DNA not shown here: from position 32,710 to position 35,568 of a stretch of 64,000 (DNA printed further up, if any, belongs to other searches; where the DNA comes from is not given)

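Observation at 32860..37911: Atypical two-gene type I-like R-M: nuclease-helicase R + fused MTase-2xTRD 'MS' protein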

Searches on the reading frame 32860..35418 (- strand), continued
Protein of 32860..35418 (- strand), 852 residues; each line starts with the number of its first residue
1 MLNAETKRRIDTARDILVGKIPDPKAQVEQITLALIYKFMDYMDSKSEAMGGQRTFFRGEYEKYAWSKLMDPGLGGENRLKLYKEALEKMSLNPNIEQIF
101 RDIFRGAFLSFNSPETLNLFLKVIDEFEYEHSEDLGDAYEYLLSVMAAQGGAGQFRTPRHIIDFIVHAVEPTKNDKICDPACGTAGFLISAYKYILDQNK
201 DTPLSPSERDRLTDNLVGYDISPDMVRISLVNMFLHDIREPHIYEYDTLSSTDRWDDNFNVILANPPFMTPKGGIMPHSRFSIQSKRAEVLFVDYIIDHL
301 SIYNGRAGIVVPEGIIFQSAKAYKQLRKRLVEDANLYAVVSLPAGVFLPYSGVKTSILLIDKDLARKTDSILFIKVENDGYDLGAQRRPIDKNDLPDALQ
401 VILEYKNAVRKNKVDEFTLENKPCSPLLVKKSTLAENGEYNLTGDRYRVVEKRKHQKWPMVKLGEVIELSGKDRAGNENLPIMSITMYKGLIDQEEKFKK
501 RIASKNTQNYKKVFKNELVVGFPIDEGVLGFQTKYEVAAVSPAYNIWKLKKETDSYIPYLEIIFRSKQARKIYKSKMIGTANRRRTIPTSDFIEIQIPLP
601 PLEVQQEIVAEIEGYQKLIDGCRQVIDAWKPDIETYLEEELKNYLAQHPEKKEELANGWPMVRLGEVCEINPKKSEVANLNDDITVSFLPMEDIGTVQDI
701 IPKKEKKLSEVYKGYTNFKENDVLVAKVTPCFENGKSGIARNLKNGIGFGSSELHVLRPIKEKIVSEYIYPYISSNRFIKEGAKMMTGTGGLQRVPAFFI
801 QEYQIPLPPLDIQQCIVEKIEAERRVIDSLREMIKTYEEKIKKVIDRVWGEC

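Call 45: get_annotated_region(hit=H3, flank=7000)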
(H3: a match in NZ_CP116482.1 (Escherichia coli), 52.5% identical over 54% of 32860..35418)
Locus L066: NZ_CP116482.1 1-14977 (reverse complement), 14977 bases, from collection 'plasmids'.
description: Escherichia coli strain GTEN_24 plasmid unnamed2, complete sequence
organism: Escherichia coli (NCBI taxid 562)
taxonomy: Bacteria; Pseudomonadota; Gammaproteobacteria; Enterobacterales; Enterobacteriaceae; Escherichia; Escherichia coli
host: -; source: Homo sapiens; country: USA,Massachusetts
typing (MOB-suite, as given by PLSDB): conjugative; replicon IncFIA,IncFIC; relaxase MOBF; mating-pair formation MPF_F
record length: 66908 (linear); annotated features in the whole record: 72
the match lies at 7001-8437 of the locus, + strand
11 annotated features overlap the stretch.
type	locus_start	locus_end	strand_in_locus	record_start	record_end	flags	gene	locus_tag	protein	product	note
CDS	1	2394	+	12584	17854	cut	traI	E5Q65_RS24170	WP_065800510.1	conjugative transfer relaxase/helicase TraI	-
CDS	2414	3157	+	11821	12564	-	traX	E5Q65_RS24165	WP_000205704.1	conjugal transfer pilus acetylase TraX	-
CDS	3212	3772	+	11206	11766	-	-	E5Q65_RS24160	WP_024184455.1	fertility inhibition protein FinO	-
CDS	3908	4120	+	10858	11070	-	-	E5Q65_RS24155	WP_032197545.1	ANR family transcriptional regulator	-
CDS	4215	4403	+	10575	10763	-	-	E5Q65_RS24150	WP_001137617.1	hypothetical protein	-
CDS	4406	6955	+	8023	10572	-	-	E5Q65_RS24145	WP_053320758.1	DEAD/DEAH box helicase family protein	-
CDS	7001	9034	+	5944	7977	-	-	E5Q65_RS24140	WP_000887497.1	N-6 DNA methylase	GO:0006306 - DNA methylation [Evidence IEA]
CDS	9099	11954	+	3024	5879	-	-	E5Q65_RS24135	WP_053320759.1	TrlF family AAA-like ATPase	-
CDS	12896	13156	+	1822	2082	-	repA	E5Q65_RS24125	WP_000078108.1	replication regulatory protein RepA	-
CDS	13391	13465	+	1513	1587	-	tap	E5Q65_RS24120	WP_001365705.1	RepA leader peptide Tap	GO:0006276 - plasmid maintenance [Evidence IEA]; GO:0031556 - transcriptional attenuation by ribosome [Evidence IEA]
CDS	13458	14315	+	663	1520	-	repA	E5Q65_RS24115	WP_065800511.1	incFII family plasmid replication initiator RepA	GO:0006276 - plasmid maintenance [Evidence IEA]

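Call 46: get_annotated_region(hit=H1, flank=6000)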
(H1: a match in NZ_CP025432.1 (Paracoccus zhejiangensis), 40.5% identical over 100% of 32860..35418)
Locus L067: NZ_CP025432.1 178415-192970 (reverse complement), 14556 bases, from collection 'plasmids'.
description: Paracoccus zhejiangensis strain J6 plasmid pPZ02, complete sequence
organism: Paracoccus zhejiangensis (NCBI taxid 1077935)
taxonomy: Bacteria; Pseudomonadota; Alphaproteobacteria; Rhodobacterales; Paracoccaceae; Paracoccus; Paracoccus zhejiangensis
host: -; source: single cell,sludge; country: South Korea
typing (MOB-suite, as given by PLSDB): mobilizable; replicon rep_cluster_517; relaxase MOBP
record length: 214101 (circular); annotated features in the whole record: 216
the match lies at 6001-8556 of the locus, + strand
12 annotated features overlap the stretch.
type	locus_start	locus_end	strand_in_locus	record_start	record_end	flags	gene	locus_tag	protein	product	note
CDS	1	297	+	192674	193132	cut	-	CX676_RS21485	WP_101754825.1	type II toxin-antitoxin system VapC family toxin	-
CDS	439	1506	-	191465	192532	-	-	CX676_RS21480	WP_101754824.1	tyrosine-type recombinase/integrase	GO:0015074 - DNA integration [Evidence IEA]; GO:0006310 - DNA recombination [Evidence IEA]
CDS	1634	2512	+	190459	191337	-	-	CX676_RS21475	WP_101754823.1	DUF1403 family protein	-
CDS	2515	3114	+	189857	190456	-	-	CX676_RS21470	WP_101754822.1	SMC-Scp complex subunit ScpB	-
CDS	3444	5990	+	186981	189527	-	-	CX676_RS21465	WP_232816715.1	DEAD/DEAH box helicase family protein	-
CDS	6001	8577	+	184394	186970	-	-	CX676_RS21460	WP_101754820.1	N-6 DNA methylase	GO:0006306 - DNA methylation [Evidence IEA]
CDS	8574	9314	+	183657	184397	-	-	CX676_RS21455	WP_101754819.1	hypothetical protein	-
CDS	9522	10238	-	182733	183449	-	-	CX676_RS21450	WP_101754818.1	DUF6602 domain-containing protein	-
CDS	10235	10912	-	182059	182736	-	-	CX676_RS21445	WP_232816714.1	hypothetical protein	-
CDS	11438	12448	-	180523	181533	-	-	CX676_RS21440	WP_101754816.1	TniQ family protein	-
CDS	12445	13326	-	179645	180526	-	-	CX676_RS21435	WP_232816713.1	TniB family NTP-binding protein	-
CDS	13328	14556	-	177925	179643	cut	-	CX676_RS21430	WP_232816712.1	Mu transposase C-terminal domain-containing protein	-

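Call 49: search_protein_families(library=pfam, proteins=[L066:7001-9031:+, L066:4406-6952:+, L066:9099-11951:+, L067:6001-8574:+, L067:8574-9311:+], max_evalue=0.01)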
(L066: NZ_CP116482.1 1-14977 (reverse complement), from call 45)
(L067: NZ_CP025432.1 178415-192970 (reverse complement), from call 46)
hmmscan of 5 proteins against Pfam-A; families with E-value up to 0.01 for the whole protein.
L066:7001-9031:+ (677 aa): 6 families
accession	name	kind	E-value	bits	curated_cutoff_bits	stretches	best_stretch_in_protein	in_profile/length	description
PF02384.22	N6_Mtase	-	1.3e-45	156.6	20.4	1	133-429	4-272/311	N-6 DNA Methylase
PF01420.25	Methylase_S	-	1e-08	36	22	1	540-626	67-148/168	Type I restriction modification DNA specificity domain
PF01170.24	UPF0020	-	4e-06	27.1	22.3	1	166-296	21-131/197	RMKL-like, methyltransferase domain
PF07669.17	Eco57I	-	4.2e-06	27.4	25.3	1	243-374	2-171/171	Eco57I restriction-modification methylase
PF20473.4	MmeI_Mtase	-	0.00042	20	27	1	176-199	22-45/259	MmeI, DNA-methyltransferase domain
PF12161.14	HsdM_N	-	0.00067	20.7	24.5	1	7-122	2-133/135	HsdM N-terminal domain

L066:4406-6952:+ (849 aa): 7 families
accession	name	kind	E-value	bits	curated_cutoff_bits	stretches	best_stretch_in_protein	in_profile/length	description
PF04851.21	ResIII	-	2.9e-39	135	22.5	1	190-342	4-163/164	Type III restriction enzyme, res subunit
PF18766.7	SWI2_SNF2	-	4.2e-14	53.2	26.7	1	194-343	2-157/221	SWI2/SNF2 ATPase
PF00270.35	DEAD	-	5.5e-13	49.4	26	1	192-342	2-161/167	DEAD/DEAH box helicase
PF04313.20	HSDR_N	-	1.2e-06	28.9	25.1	1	42-121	52-195/198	Type I restriction enzyme R protein N terminus (HSDR_N)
PF13588.12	HSDR_N_2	-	4.4e-06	27.2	25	1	57-122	34-100/110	Type I restriction enzyme R protein N terminus (HSDR_N)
PF00176.29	SNF2-rel_dom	-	0.00077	19.1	24.9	1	217-341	25-163/290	SNF2-related domain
PF00271.37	Helicase_C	-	0.0071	17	23.5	0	538-585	62-109/110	Helicase conserved C-terminal domain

L066:9099-11951:+ (951 aa): 5 families
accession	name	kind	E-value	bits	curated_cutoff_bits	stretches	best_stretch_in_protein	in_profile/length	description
PF13304.12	AAA_21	-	3.6e-10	40.8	27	1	815-892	223-303/304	AAA domain, putative AbiEii toxin, Type IV TA system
PF02463.25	SMC_N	-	5.2e-07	29.8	40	1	304-897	18-207/220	RecF/RecN/SMC N terminal domain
PF00005.33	ABC_tran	-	0.0038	18.3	25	0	314-344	15-45/137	ABC transporter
PF05673.19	DUF815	-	0.0071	16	23.8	0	315-338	58-81/249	Protein of unknown function (DUF815)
PF13476.12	AAA_23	-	0.0084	17.2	27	0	306-518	15-191/201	AAA domain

L067:6001-8574:+ (858 aa): 6 families
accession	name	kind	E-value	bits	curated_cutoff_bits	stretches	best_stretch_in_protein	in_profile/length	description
PF02384.22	N6_Mtase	-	2.2e-47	162.3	20.4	1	133-471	4-305/311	N-6 DNA Methylase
PF01420.25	Methylase_S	-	1.1e-09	39.1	22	1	658-817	3-146/168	Type I restriction modification DNA specificity domain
PF07669.17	Eco57I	-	2.4e-06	28.2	25.3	1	281-367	70-165/171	Eco57I restriction-modification methylase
PF01170.24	UPF0020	-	9.6e-06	25.9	22.3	1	165-357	20-186/197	RMKL-like, methyltransferase domain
PF12161.14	HsdM_N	-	0.0034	18.4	24.5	1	7-108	2-117/135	HsdM N-terminal domain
PF20473.4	MmeI_Mtase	-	0.0076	15.9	27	0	176-198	22-44/259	MmeI, DNA-methyltransferase domain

L067:8574-9311:+ (246 aa): 1 family
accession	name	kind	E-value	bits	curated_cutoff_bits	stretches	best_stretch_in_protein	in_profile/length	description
PF18735.6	HEPN_RiboL-PSP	-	0.0032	17.9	28.4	1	108-161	130-187/191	RiboL-PSP-HEPN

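Call 53: predict_structure(alignment_id=A2)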
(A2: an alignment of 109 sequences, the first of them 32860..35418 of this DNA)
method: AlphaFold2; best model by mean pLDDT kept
length: 852 residues; sequences in the alignment: 109
mean_pLDDT: 87.1   pTM: 0.58
mean pLDDT of the five models: 87.1, 86.2, 85.9, 85.9, 83.8
residues with pLDDT >= 90: 475; 70-90: 300; 50-70: 50; < 50: 27
segments of 3 or more residues with pLDDT < 50: 150-153, 270-272, 450-452, 488-493, 496-503
pLDDT, mean of each block of 10 residues (from residue 1): 77 90 85 91 88 90 94 94 94 88 87 94 90 79 63 68 96 95 87 95 91 93 81 85 87 92 77 63 86 93 94 82 91 93 80 87 95 94 77 95 97 91 89 87 72 63 92 82 58 43 64 89 67 85 88 88 88 83 76 92 87 91 90 93 96 95 97 92 96 90 95 95 95 94 96 96 96 95 90 93 97 96 93 94 89 46
secondary structure, 60 per line:
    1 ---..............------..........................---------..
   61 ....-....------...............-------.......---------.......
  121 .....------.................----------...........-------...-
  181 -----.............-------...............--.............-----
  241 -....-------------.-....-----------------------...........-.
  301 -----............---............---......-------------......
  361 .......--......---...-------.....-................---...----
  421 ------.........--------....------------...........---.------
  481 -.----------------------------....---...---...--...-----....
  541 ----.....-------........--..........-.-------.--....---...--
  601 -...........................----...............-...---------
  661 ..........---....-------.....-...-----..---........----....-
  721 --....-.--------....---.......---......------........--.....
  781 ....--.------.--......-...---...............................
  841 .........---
elements in order (helices of 4 or more, strands of 3 or more residues): H4-17 H24-49 H59-64 H66-69 H76-90 H98-104 H114-125 H132-148 H159-169 E177-179 H186-198 H206-215 E216-220 H223-235 E242-245 E261-264 H288-298 E306-312 H313-317 H321-332 E336-341 E355-361 H362-367 E370-375 E379-381 E389-393 H395-410 E427-430 H431-435 H444-447 E460-462 H463-466 E467-470 E511-514 E518-520 E529-531 E537-540 E545-549 H557-564 H567-576 H589-592 E596-598 H602-628 H633-647 E661-663 H664-667 E668-670 H674-677 E685-689 E704-707 H708-711 E716-719 E723-726 E737-740 E747-750 E754-759 H766-773 H776-784 H797-802 E804-806 H810-849

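Call 56: fold_search(model_id=the predicted structure, library=pdb)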
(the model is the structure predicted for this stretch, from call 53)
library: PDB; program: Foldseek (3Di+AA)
matches with E <= 10: 1336; with E <= 0.001: 359
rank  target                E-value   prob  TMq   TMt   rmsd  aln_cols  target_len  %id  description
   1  7eew_A                5.3e-23  1.00  0.36  0.49  24.3       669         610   19  Crystal structure of the intact MTase from Vibrio vulnificus YJ016 in complex with the DNA-mimicking Ocr protein and t (released 2022-03-23)
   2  2okc_B                1.1e-22  1.00  0.39  0.71   5.6       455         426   27  Crystal structure of Type I restriction enzyme StySJI M protein (NP_813429.1) from Bacteroides thetaiotaomicron VPI-54 (released 2007-01-30)
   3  2okc_A                1.9e-22  1.00  0.39  0.73   5.4       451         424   26  Crystal structure of Type I restriction enzyme StySJI M protein (NP_813429.1) from Bacteroides thetaiotaomicron VPI-54 (released 2007-01-30)
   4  3ufb                  5.9e-21  1.00  0.41  0.67   5.7       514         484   21  Crystal structure of a modification subunit of a putative type I restriction enzyme from Vibrio vulnificus YJ016 (released 2012-11-07)
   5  5ybb_A                6.5e-21  1.00  0.39  0.64   5.9       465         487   24  Structural basis underlying complex assembly andconformational transition of the type I R-M system (released 2017-11-29)
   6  2y7c_B                6.4e-20  1.00  0.38  0.58   4.9       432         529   24  Atomic model of the Ocr-bound methylase complex from the Type I restriction-modification enzyme EcoKI (M2S1). Based on (released 2011-02-09)
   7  7vru_A                6.7e-20  1.00  0.38  0.61   6.0       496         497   20  Crystal structure of PacII_M1M2S-DNA-SAH complex (released 2022-11-30)
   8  7vs4_B                4.3e-19  1.00  0.42  0.68   4.4       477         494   23  Crystal structure of PacII_M1M2S-DNA(m6A)-SAH complex (released 2022-11-30)
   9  3lkd_A                7.6e-19  1.00  0.40  0.69   5.1       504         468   20  Crystal Structure of the type I restriction-modification system methyltransferase subunit from Streptococcus thermophi (released 2010-02-09)
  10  7vs4_A                9.3e-19  1.00  0.39  0.64   5.7       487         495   21  Crystal structure of PacII_M1M2S-DNA(m6A)-SAH complex (released 2022-11-30)
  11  7vru_B                1.0e-18  1.00  0.41  0.67   4.4       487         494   23  Crystal structure of PacII_M1M2S-DNA-SAH complex (released 2022-11-30)
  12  3lkd_B                2.1e-18  1.00  0.39  0.66   5.9       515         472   20  Crystal Structure of the type I restriction-modification system methyltransferase subunit from Streptococcus thermophi (released 2010-02-09)
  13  2ar0_B                3.4e-18  1.00  0.26  0.45  20.4       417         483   22  Crystal structure of Type I restriction enzyme EcoKI M protein (EC 2.1.1.72) (M.EcoKI) (released 2005-08-30)
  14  2ar0_A                4.1e-18  1.00  0.25  0.43  20.7       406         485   22  Crystal structure of Type I restriction enzyme EcoKI M protein (EC 2.1.1.72) (M.EcoKI) (released 2005-08-30)
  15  3khk_B                7.8e-17  1.00  0.39  0.64   6.3       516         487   19  Crystal structure of type-I restriction-modification system methylation subunit (MM_0429) from Methanosarchina mazei. (released 2010-01-19)
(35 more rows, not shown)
